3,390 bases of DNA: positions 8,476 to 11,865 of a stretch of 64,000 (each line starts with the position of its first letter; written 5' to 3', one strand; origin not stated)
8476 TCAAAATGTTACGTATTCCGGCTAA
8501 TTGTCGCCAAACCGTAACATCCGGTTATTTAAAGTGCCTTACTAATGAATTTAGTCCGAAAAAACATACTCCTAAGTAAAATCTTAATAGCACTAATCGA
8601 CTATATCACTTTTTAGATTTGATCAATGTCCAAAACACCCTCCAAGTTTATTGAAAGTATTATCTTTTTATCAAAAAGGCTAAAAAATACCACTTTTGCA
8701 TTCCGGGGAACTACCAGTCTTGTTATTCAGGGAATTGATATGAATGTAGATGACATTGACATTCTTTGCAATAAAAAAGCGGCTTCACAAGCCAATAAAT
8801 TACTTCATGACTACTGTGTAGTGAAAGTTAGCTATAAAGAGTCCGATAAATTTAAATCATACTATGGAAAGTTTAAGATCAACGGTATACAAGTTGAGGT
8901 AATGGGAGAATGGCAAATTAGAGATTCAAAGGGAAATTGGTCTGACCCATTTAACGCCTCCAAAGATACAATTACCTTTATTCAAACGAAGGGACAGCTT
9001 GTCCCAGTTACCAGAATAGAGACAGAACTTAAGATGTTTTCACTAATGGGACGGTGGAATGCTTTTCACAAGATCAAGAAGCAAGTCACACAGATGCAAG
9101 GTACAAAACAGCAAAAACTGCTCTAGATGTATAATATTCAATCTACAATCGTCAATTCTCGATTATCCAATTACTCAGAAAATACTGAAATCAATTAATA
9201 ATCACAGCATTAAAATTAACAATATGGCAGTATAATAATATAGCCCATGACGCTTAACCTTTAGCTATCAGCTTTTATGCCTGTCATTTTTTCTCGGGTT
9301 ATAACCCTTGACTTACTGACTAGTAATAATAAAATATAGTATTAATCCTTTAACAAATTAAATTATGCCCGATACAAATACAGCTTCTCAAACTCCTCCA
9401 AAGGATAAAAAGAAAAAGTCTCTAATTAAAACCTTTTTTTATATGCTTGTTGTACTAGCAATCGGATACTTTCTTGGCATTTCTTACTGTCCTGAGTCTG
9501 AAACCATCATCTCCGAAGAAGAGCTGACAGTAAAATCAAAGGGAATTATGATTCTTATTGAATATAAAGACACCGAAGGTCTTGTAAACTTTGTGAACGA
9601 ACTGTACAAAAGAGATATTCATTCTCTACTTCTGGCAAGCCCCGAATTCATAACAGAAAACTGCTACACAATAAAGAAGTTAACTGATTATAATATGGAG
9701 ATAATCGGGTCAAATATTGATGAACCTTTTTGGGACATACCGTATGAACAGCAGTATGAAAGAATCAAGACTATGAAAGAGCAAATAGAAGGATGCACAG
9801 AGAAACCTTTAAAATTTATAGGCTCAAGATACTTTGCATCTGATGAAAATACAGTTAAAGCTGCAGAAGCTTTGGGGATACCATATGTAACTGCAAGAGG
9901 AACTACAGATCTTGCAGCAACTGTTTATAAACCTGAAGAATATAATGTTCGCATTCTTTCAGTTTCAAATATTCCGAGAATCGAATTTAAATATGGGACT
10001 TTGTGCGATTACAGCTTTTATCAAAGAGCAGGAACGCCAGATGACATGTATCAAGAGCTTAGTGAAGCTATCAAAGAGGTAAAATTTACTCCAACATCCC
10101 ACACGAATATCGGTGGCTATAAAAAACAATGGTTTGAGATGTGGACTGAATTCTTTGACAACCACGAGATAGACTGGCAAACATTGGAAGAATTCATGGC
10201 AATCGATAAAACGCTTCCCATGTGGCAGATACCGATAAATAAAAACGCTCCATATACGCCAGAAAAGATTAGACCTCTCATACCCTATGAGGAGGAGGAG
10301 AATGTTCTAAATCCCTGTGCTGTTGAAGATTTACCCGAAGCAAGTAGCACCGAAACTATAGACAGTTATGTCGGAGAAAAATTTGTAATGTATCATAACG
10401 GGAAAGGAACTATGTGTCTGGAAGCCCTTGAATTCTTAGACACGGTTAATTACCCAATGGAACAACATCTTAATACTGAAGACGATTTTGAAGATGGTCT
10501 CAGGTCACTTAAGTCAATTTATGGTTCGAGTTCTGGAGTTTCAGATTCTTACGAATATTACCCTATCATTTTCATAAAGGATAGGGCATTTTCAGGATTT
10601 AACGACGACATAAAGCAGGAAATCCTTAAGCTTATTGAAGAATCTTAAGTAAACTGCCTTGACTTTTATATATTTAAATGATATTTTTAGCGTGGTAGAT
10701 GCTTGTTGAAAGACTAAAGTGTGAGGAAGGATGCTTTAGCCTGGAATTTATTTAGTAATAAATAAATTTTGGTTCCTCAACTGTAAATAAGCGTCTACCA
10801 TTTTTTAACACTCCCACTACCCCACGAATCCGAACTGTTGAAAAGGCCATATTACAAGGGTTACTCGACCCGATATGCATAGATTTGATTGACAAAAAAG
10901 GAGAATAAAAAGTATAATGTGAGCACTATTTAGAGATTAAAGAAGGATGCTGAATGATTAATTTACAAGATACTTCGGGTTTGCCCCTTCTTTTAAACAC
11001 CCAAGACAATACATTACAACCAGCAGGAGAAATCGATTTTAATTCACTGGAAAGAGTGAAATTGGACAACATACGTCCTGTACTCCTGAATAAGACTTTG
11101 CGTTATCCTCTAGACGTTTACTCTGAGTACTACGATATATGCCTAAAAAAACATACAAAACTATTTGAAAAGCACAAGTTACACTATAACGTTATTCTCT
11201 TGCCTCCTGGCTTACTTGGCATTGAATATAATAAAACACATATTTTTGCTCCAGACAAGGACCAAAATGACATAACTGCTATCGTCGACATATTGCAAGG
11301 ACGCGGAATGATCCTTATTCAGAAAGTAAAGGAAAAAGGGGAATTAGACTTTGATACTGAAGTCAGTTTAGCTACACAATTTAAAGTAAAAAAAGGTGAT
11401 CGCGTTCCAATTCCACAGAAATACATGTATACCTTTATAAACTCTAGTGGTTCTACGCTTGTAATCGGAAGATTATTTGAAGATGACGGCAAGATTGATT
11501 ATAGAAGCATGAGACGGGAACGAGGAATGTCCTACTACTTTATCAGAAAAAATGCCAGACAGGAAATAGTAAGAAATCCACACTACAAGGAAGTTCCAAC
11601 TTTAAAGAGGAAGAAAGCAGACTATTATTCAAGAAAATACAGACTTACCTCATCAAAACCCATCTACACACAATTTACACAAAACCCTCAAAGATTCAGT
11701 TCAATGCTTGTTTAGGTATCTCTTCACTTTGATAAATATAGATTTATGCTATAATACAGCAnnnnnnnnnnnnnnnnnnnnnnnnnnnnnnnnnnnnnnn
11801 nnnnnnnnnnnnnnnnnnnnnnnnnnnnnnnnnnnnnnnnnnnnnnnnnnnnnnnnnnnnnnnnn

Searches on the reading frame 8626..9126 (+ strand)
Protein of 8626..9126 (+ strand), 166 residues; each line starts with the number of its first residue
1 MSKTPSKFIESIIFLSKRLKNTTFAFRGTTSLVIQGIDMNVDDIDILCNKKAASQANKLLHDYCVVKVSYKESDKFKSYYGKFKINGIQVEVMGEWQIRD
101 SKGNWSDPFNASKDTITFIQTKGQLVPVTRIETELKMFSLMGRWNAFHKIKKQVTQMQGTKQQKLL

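Call 87: search_protein_families(library=pfam, proteins=[window:8626-9126:+], max_evalue=0.001)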
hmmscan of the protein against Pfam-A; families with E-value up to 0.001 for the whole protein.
window:8626-9126:+ (166 aa): 2 families
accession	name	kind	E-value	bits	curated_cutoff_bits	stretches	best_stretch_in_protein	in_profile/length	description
PF10706.15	Aminoglyc_resit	-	8.7e-06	26.4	21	1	20-142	12-135/149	Aminoglycoside-2''-adenylyltransferase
PF14091.12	DUF4269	-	0.0005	20.8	28.9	1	17-95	10-89/151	Domain of unknown function (DUF4269)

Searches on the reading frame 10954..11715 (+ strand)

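Call 38: search_protein_families(library=pfam, proteins=[window:10954-11715:+], max_evalue=0.001)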
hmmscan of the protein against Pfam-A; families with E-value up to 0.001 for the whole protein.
window:10954-11715:+ (253 aa): 1 family
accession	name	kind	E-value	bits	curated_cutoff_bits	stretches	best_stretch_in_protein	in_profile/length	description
PF06560.17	GPI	-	2.1e-12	47.1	20.7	1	59-211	32-179/182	Glucose-6-phosphate isomerase (GPI)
